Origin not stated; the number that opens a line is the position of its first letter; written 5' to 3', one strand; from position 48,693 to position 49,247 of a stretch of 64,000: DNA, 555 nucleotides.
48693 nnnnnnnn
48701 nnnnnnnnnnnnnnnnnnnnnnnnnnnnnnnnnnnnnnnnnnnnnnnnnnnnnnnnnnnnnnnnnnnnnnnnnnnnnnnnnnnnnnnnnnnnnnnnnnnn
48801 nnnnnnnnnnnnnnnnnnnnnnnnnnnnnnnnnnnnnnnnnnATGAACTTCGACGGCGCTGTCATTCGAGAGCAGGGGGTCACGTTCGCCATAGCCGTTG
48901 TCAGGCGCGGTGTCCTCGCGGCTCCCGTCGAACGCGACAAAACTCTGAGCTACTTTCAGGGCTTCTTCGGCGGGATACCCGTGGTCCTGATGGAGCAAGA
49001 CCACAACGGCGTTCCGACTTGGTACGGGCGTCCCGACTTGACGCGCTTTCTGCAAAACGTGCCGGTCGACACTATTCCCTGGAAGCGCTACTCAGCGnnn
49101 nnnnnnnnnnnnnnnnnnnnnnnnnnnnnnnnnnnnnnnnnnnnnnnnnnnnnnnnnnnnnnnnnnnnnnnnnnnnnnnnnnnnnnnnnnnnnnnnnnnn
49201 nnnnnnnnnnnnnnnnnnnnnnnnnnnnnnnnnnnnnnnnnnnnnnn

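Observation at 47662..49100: Low-GC three-gene cargo (DUF3892-like + 294-aa + 85-aa unknowns) between the integrase and attR: candidate undescribed accessory/defence module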

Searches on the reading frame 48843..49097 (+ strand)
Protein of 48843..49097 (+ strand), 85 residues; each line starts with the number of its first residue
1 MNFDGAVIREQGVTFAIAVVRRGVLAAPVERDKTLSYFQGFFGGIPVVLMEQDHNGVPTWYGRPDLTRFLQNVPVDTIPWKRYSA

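Call 4: search_protein_families(library=pfam, proteins=[window:48843-49097:+], max_evalue=1)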
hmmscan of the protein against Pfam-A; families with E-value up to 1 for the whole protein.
window:48843-49097:+ (85 aa): 0 families

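Call 5: search_protein_families(library=padloc, proteins=[window:48843-49097:+], max_evalue=1)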
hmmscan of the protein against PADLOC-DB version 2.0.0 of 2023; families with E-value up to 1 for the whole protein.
window:48843-49097:+ (85 aa): 0 families

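Call 6: search_protein_families(library=ncbifam, proteins=[window:48843-49097:+], max_evalue=1)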
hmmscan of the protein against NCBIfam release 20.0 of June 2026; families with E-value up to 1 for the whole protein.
window:48843-49097:+ (85 aa): 1 family
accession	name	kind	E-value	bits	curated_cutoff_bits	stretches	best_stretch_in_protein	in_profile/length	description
NF052604.1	UndecprPTUtpABac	equivalog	0.17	11.9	250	1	2-48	36-79/198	undecaprenyl phosphate transporter UptA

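Call 7: search_protein_families(library=phrogs, proteins=[window:48843-49097:+], max_evalue=1)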
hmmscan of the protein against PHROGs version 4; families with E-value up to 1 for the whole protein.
window:48843-49097:+ (85 aa): 1 family
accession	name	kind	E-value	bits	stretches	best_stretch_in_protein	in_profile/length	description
phrog_23950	-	unknown function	2.2e-21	76.5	1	1-84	1-81/82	-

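Call 14: find_homologous_proteins(query=window:48843-49097:+)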
Query window:48843-49097:+ (85 aa): 382 proteins with E <= 0.001 among 384 candidates; the best 120 are listed.
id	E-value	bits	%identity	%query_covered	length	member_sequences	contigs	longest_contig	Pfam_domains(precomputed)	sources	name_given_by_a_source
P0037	3.9e-46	172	91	100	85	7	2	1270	-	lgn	-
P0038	1.0e-43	165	87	100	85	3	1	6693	-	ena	-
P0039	1.4e-42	161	84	100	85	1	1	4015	-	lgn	-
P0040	5.5e-42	159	82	100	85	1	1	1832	-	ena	-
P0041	1.0e-41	158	81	100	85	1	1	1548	-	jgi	jgi:hypothetical protein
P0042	7.7e-40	152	77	99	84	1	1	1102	-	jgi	jgi:hypothetical protein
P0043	1.4e-39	151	80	100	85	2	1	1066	-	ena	-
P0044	1.4e-39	151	76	100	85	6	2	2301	-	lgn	-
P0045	1.4e-39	151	76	100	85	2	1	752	-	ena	-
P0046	1.8e-38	148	78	100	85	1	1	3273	-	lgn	-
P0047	2.3e-38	147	79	99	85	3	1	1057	-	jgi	jgi:hypothetical protein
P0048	9.8e-38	145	77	99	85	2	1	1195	-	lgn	-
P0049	2.5e-37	144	71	100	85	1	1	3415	-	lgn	-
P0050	6.1e-37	143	79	99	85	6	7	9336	-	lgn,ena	-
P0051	1.8e-36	141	75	99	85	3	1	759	-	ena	-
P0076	2.2e-25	106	56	99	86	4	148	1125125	-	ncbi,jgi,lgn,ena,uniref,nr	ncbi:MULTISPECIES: hypothetical protein [unclassified Phenylobacterium]|jgi:hypothetical protein|uni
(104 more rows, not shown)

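Call 16: find_encoding_contigs(protein=P0076, flank=6000, max_places=6)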
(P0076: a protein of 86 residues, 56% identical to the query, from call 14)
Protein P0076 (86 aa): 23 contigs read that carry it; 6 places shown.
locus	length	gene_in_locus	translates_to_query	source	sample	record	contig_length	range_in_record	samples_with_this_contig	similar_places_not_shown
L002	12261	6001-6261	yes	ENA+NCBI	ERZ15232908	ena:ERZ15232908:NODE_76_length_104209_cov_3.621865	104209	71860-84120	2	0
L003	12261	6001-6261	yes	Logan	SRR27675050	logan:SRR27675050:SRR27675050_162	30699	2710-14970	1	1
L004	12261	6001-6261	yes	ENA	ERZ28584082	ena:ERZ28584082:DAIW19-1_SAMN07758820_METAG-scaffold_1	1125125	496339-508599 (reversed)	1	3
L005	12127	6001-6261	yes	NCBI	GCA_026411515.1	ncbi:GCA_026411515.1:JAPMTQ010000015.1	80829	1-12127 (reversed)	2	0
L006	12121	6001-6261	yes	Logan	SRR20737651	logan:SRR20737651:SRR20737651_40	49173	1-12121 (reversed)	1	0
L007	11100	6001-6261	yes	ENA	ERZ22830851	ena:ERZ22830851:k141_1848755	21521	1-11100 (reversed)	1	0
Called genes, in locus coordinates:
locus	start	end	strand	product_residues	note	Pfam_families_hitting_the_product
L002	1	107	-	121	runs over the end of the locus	-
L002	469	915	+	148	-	PF00376:MerR, PF13411:MerR_1, PF09278:MerR-DNA-bind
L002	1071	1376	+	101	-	-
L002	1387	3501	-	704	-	PF00403:HMA, PF00122:E1-E2_ATPase, PF00702:Hydrolase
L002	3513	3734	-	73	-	PF00403:HMA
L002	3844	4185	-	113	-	PF12487:DUF3703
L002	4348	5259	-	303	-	PF06114:Peptidase_M78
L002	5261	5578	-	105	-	PF13560:HTH_31, PF01381:HTH_3, PF13443:HTH_26 (weak)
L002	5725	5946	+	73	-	PF09954:DUF2188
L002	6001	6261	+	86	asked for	-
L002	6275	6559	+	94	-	-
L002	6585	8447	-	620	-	-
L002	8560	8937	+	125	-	-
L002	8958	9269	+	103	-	-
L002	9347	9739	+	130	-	PF20432:Xre-like-HTH (weak), PF09722:Xre_MbcA_ParS_C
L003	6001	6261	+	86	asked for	-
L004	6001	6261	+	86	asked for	-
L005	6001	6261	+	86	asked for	-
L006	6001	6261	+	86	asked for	-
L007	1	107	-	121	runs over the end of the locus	-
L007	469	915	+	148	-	PF00376:MerR, PF13411:MerR_1, PF09278:MerR-DNA-bind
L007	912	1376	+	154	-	-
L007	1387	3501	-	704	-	PF00403:HMA, PF00122:E1-E2_ATPase, PF00702:Hydrolase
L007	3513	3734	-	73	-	PF00403:HMA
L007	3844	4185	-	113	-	PF12487:DUF3703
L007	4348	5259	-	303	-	PF06114:Peptidase_M78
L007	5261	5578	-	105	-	PF13560:HTH_31, PF01381:HTH_3, PF13443:HTH_26 (weak)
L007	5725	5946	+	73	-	PF09954:DUF2188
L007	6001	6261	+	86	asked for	-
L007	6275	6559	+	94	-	-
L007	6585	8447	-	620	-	-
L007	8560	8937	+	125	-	-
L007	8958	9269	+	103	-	-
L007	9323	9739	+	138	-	PF20432:Xre-like-HTH (weak), PF09722:Xre_MbcA_ParS_C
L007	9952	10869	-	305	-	PF13541:ChlI, PF01078:Mg_chelatase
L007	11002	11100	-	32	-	?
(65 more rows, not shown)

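Call 28: find_related_loci(query=A3, collection=genome_contigs, flank=6000)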
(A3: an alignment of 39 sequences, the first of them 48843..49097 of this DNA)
Query A3 (85 aa) in genome_contigs; peptide patterns used: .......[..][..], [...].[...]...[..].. (x = any residue, [..] = any of these).
406 stretches matched a pattern; 366 encode a relative of the query (tblastn E <= 1e-3); the best 80 are kept; 80 distinct loci.
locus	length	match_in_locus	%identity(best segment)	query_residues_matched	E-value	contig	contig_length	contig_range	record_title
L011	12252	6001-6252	69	1-84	6e-38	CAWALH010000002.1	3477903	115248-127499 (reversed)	MAG: uncultured Solirubrobacteraceae bacterium isolate MFD01872.bin.2.288 genome assembly, contig: contig_70901, whole g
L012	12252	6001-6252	69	1-84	2e-37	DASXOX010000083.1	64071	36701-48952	MAG TPA_asm: Solirubrobacteraceae bacterium isolate SMAG_U5393 k141_1752949, whole genome shotgun sequence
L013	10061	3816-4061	61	3-84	7e-32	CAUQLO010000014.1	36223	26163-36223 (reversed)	MAG TPA_asm: uncultured Veillonella sp. isolate ERR9969108_bin.14_MetaWRAP_v1.3_MAG genome assembly, contig: ERZ21615767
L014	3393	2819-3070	54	1-84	2e-31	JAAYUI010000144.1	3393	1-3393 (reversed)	MAG: Caldisericales bacterium isolate AS27yjCOA_144 1499_AS27, whole genome shotgun sequence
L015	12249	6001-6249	58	2-84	8e-31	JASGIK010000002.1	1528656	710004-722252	MAG: Solirubrobacterales bacterium isolate 5N322 JMF-2111-06-0005.ont.bin.322_1, whole genome shotgun sequence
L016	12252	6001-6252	60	1-84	3e-30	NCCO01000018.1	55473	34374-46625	MAG: Bosea sp. 12-68-7 04302015_12_scaffold_288, whole genome shotgun sequence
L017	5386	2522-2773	60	1-84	3e-30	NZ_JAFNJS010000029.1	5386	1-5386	Falsiroseomonas tokyonensis strain K-20 spades_K_21_77_29, whole genome shotgun sequence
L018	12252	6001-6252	55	1-84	2e-29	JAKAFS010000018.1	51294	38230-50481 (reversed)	MAG: Deltaproteobacteria bacterium isolate WY2.bin112 NODE_817_length_51294_cov_1.744503, whole genome shotgun sequence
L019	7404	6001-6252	55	1-84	2e-29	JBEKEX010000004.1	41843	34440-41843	MAG: Anaerolineaceae bacterium isolate SPRUCE 216 SPRUCE_216_4, whole genome shotgun sequence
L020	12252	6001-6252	56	1-84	2e-29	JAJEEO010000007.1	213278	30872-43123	MAG: Acidimicrobiia bacterium isolate p16x34bins.37 k141_716061, whole genome shotgun sequence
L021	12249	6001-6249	57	2-84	5e-29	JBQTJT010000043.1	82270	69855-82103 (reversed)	MAG: Reyranella sp. isolate SAW166 c_000000015382, whole genome shotgun sequence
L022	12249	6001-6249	55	2-84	3e-29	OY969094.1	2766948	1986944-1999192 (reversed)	MAG: uncultured Solirubrobacterales bacterium isolate MFD09206.bin.c.2 genome assembly, chromosome: 1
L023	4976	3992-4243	56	1-84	4e-29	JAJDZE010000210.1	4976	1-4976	MAG: Acidimicrobiia bacterium isolate jk18x40bins.18 k141_603120, whole genome shotgun sequence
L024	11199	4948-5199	52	1-84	7e-29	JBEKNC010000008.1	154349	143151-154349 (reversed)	MAG: Bacteroidota bacterium isolate SPRUCE 408 SPRUCE_408_8, whole genome shotgun sequence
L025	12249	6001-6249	57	2-84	1e-28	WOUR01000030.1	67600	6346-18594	MAG: Rhodospirillaceae bacterium isolate X2_MaxBin.011 scaffold_171, whole genome shotgun sequence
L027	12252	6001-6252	56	1-84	8e-29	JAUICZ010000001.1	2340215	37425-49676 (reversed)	MAG: Bacteroidia bacterium isolate 7_bin.51 NODE_1_length_2340215_cov_37.638129, whole genome shotgun sequence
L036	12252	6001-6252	54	1-84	6e-28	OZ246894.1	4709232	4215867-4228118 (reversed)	MAG: Acidimicrobiales bacterium isolate 168846d3-da31-4246-9ed1-ce7448191819 genome assembly, chromosome: 1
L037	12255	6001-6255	51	1-85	6e-28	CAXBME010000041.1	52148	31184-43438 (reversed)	MAG TPA_asm: uncultured Planctomycetaceae bacterium isolate ERR2762121_maxbin2_38 genome assembly, contig: ERZ3421540.95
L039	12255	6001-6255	55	1-84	4e-28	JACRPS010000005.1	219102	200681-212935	MAG: Chloroflexi bacterium isolate NC_groundwater_1993_Pr3_S-0.65um_60_4 SR2-18-Sp65_coassembly_scaffold_56808, whole ge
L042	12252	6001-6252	51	1-84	9e-28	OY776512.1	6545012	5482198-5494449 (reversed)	MAG: Desulfarculaceae bacterium isolate e2237022-3439-453f-a1e0-3d3180ebaa11 genome assembly, chromosome: 1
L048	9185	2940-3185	57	3-84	1e-27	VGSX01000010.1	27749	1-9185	MAG: Deltaproteobacteria bacterium isolate K_DeepCast_300m_m2_247 K_DeepCast_300m_m2_247_Ga0194111_10001609, whole genom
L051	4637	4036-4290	53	1-84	2e-27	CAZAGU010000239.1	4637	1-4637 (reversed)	MAG TPA_asm: uncultured bacterium isolate SRP191223_co2_100 genome assembly, contig: NODE_23133_length_4637_cov_6.962898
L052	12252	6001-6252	51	1-84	2e-27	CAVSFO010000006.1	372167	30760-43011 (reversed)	MAG: uncultured Planctomycetia bacterium isolate MFD01828.bin.2.91 genome assembly, contig: contig_23019, whole genome s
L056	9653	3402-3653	54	1-84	3e-27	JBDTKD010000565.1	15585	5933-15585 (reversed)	MAG: Bradyrhizobium sp. isolate cluster2_bin.69 k127_1140474, whole genome shotgun sequence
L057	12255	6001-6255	51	1-85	4e-27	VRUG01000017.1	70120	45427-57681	MAG: Planctomycetota bacterium isolate MohnsGC08_bin181 NODE_17_length_70120_cov_14.786517, whole genome shotgun sequenc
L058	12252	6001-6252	50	1-84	3e-27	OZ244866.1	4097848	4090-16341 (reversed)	MAG: Candidatus Aldehydirespirator sp. isolate 5d9a7b39-b96f-476b-9b06-807c01473320 genome assembly, chromosome: 1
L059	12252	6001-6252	50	1-84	3e-27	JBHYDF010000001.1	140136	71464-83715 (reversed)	MAG: Nostocaceae cyanobacterium isolate CCAP1427_2_bin-003C CCAP1427_2_bin-003C_c1, whole genome shotgun sequence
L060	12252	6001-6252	50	1-84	3e-27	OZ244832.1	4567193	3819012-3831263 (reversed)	MAG: Candidatus Aldehydirespirator sp. isolate 45bd059b-89eb-4db7-924e-096435c6defb genome assembly, chromosome: 1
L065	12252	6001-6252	50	1-84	1e-26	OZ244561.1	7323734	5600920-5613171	MAG: Candidatus Latescibacterota bacterium isolate 14245923-b953-489b-b549-9f362580a9e9 genome assembly, chromosome: 1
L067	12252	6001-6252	54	1-84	1e-26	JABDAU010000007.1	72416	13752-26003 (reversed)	MAG: Bacteroidetes bacterium isolate BWOrgHeat_Nextera53_MAG2 3300020668.a:Ga0206937_10010, whole genome shotgun sequenc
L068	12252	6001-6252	58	1-84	5e-27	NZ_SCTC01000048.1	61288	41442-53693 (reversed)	MAG: Phenylobacterium sp. isolate FW300_bin.35 FW300_bin.35-98633, whole genome shotgun sequence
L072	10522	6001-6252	51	1-84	1e-26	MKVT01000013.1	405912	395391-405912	MAG: Paludibacter sp. 47-17 scnpilot_p_inoc_scaffold_28, whole genome shotgun sequence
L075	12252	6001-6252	51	1-84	1e-26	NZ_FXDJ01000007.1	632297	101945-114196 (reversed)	Massilibacteroides vaginae strain MV12, whole genome shotgun sequence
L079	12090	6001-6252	51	1-84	2e-26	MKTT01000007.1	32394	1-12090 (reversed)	MAG: Planctomycetales bacterium 71-10 scnpilot_p_inoc_scaffold_1063, whole genome shotgun sequence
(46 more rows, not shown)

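Call 51: search_protein_families(library=pfam, proteins=[L065:4256-5098:-, L051:3277-3888:-, L068:6277-6561:+, L075:2239-3366:+, L072:3369-5729:+, L039:6289-6486:+, L075:7284-8681:+, L021:4634-5056:-, L042:4068-4517:-, L048:2419-2799:+], max_evalue=0.01)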
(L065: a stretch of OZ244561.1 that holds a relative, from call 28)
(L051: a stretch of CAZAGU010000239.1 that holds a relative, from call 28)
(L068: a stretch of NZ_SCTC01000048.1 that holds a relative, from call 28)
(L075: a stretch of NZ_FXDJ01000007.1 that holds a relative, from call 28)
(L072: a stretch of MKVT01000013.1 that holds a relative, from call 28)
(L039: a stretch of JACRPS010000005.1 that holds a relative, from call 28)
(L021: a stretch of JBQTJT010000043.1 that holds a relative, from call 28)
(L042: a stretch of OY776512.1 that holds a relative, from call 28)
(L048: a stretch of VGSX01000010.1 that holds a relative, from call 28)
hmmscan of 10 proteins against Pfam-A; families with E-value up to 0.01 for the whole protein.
L065:4256-5098:- (280 aa): 2 families
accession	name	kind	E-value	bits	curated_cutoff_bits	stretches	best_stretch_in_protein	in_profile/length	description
PF06114.19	Peptidase_M78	-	2.3e-08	34.3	22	1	66-141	32-98/123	IrrE N-terminal-like domain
PF13582.12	Reprolysin_3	-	0.002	19.1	22.4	1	51-89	79-118/123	Metallo-peptidase family M12B Reprolysin-like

L051:3277-3888:- (203 aa): 2 families
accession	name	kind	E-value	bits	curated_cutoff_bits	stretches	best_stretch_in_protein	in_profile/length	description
PF04539.22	Sigma70_r3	-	0.0053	17.3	25.3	0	168-191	22-45/78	Sigma-70 region 3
PF21476.4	PF0610-like_N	-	0.0083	16.8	33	0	159-188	7-36/50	PF0610-like, N-terminal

L068:6277-6561:+ (94 aa): 0 families

L075:2239-3366:+ (375 aa): 21 families
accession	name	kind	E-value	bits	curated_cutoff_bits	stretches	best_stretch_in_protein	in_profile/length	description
PF00004.35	AAA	-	2.3e-33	115.9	21.2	1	131-256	1-130/131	ATPase family associated with various cellular activities (AAA)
PF20720.3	nSTAND3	-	8.4e-06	26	27.2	1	119-222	8-102/155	Novel STAND NTPase 3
PF07728.20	AAA_5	-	1.2e-05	25.8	22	1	131-249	2-139/139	AAA domain (dynein-related subfamily)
PF13191.12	AAA_16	-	4.1e-05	24.6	32.6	1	126-151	21-47/167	AAA ATPase domain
PF06745.19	ATPase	-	0.00016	21.6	26.6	1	119-232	10-125/231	KaiC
PF24883.2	NPHP3_N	-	0.00019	22.1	24.8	1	126-151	20-45/164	Nephrocystin 3, N-terminal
PF05496.18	RuvB_N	-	0.00026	21.2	27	1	125-200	30-98/159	Holliday junction DNA helicase RuvB P-loop domain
PF13207.12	AAA_17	-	0.00033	21.4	27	1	134-157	1-24/136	AAA domain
PF13238.12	AAA_18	-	0.00043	21.2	29.4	1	132-223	2-68/128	AAA domain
PF14532.12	Sigma54_activ_2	-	0.00048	20.8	25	1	129-202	22-85/138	Sigma-54 interaction domain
PF00503.26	G-alpha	-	0.00055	19.6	48.8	1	128-329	19-145/333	G-protein alpha subunit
PF13401.12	AAA_22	-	0.00057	20.6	27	0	127-152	4-29/130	AAA domain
PF12775.13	AAA_7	-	0.00057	19.9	25.8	1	118-200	23-114/181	P-loop containing dynein motor region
PF13730.12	HTH_36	-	0.00078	19.6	25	0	349-373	21-48/55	Helix-turn-helix domain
PF00931.28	NB-ARC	-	0.00095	18.9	23.5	1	128-172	18-60/248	NB-ARC domain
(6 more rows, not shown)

L072:3369-5729:+ (786 aa): 1 family
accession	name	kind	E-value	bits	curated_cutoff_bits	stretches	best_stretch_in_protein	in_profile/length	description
PF00082.27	Peptidase_S8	-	1.8e-37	129.7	21.8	1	259-529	4-274/288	Subtilase family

L039:6289-6486:+ (65 aa): 1 family
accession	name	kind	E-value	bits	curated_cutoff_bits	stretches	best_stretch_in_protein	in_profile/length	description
PF14168.11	YjzC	-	1.1e-08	35.7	25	1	1-54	1-55/55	YjzC-like protein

L075:7284-8681:+ (465 aa): 4 families
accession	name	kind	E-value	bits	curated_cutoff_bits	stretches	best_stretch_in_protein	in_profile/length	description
PF00899.27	ThiF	-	4.5e-38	131.2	28.1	1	178-444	2-237/238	ThiF family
PF14464.11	Prok-JAB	-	0.00039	20.7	25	1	10-129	3-99/114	Prokaryotic homologs of the JAB domain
PF01266.30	DAO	-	0.0028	17.7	27.9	1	197-229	2-34/353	FAD dependent oxidoreductase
PF01494.25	FAD_binding_3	-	0.0085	15.8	22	0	196-226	3-32/349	FAD binding domain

L021:4634-5056:- (140 aa): 0 families

L042:4068-4517:- (149 aa): 0 families

L048:2419-2799:+ (126 aa): 0 families

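Call 52: search_protein_families(library=pfam, proteins=[L037:6302-7255:+, L059:6777-10025:-, L056:3966-5234:+, L060:6324-7709:+, L058:7706-8125:+, L007:6585-8453:-, L025:7416-8285:-, L025:1559-3784:-, L017:577-1803:-, L016:5282-5584:-], max_evalue=0.01)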
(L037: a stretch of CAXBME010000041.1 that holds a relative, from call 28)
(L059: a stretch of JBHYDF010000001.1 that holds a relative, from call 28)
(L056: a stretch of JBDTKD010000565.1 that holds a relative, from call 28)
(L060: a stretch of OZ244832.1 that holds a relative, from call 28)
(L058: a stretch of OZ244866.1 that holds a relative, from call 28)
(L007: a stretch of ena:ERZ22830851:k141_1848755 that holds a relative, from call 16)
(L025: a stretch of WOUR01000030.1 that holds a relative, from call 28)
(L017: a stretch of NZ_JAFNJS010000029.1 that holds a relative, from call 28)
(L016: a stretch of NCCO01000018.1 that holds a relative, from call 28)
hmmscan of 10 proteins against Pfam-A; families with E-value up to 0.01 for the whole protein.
L037:6302-7255:+ (317 aa): 1 family
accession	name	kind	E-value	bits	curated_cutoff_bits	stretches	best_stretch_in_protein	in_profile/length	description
PF01363.27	FYVE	-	0.0081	16.7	27.8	0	127-163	7-43/67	FYVE zinc finger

L059:6777-10025:- (1082 aa): 1 family
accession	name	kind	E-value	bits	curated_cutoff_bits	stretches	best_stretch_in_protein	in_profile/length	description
PF04465.17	DUF499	-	2.8e-31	108.7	23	1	144-397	47-288/1024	Protein of unknown function (DUF499)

L056:3966-5234:+ (422 aa): 2 families
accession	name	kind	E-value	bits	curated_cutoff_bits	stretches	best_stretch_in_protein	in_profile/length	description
PF18144.7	SMODS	-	3.3e-09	37.6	26.5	1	25-151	9-135/164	Second Messenger Oligonucleotide or Dinucleotide Synthetase domain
PF21654.3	DncV-like_NTFase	-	4e-06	28.1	24.9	1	64-143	2-87/90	Cyclic GMP-AMP synthase DncV-like, nucleotidyltransferase domain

L060:6324-7709:+ (461 aa): 0 families

L058:7706-8125:+ (139 aa): 0 families

L007:6585-8453:- (622 aa): 0 families

L025:7416-8285:- (289 aa): 2 families
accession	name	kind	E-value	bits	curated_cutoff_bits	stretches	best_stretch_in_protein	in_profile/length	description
PF00929.31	RNase_T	-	3.1e-15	57.6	24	1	5-156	2-163/164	Exonuclease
PF00533.33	BRCT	-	4e-07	30.6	21.3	1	195-263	4-64/78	BRCA1 C Terminus (BRCT) domain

L025:1559-3784:- (741 aa): 2 families
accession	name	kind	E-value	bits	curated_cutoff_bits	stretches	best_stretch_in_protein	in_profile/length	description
PF02195.25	ParB_N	-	5.2e-07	30.1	26.3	1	66-170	5-95/95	ParB N-terminal domain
PF17762.8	HTH_ParB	-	0.0025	18.4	22.6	1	174-252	3-82/102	ParB HTH domain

L017:577-1803:- (408 aa): 1 family
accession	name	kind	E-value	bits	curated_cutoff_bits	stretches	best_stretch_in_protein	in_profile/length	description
PF01381.28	HTH_3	-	0.00037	20.9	23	0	66-114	5-54/55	Helix-turn-helix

L016:5282-5584:- (100 aa): 1 family
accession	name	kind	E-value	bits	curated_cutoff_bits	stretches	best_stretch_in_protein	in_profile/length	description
PF09907.15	HigB_toxin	-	1.6e-32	112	27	1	23-95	2-74/74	HigB_toxin, RelE-like toxic component of a toxin-antitoxin system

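Call 60: find_related_loci(query=A3, collection=viral_contigs, flank=6000)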
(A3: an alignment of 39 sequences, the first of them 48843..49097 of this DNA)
Query A3 (85 aa) in viral_contigs; peptide patterns used: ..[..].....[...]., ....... (x = any residue, [..] = any of these).
84 stretches matched a pattern; 43 encode a relative of the query (tblastn E <= 1e-3); 43 distinct loci.
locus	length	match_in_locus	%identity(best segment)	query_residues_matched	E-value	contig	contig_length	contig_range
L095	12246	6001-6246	61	3-84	3e-32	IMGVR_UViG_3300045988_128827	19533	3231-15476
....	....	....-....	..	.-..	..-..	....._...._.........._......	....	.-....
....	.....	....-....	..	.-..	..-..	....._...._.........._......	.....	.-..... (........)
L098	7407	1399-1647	60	2-84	2e-31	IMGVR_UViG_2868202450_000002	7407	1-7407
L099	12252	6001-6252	56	1-84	7e-28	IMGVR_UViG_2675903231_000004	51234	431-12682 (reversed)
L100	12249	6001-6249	52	1-84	2e-27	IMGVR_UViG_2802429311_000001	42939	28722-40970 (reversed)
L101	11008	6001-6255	51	1-84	1e-26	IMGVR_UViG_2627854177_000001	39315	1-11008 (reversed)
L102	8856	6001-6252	48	1-85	1e-25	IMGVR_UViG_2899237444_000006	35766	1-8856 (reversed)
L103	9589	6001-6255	46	1-85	9e-25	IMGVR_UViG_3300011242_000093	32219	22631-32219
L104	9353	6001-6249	48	1-84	3e-24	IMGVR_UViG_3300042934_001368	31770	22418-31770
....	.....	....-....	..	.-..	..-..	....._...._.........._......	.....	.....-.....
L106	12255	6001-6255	46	1-85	5e-24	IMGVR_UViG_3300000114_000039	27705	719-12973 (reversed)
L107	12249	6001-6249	49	1-84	1e-23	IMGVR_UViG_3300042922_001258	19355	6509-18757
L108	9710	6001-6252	49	1-84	3e-23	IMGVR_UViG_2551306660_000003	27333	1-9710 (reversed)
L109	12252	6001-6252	48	1-84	3e-23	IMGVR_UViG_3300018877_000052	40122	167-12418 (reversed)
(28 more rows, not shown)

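Call 62: predict_structure(alignment_id=A3)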
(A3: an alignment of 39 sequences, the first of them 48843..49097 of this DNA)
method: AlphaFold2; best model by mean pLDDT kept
length: 85 residues; sequences in the alignment: 39
mean_pLDDT: 95.8   pTM: 0.86
mean pLDDT of the five models: 95.8, 95.6, 95.4, 95.1, 94.7
residues with pLDDT >= 90: 81; 70-90: 4; 50-70: 0; < 50: 0
segments of 3 or more residues with pLDDT < 50: none
pLDDT, mean of each block of 10 residues (from residue 1): 95 96 96 98 97 94 96 94 94
secondary structure, 60 per line:
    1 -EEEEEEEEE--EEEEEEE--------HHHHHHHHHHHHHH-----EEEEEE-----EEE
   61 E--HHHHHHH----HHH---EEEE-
elements in order: E2-10 E13-19 H28-41 E47-52 E58-61 H64-70 E81-84
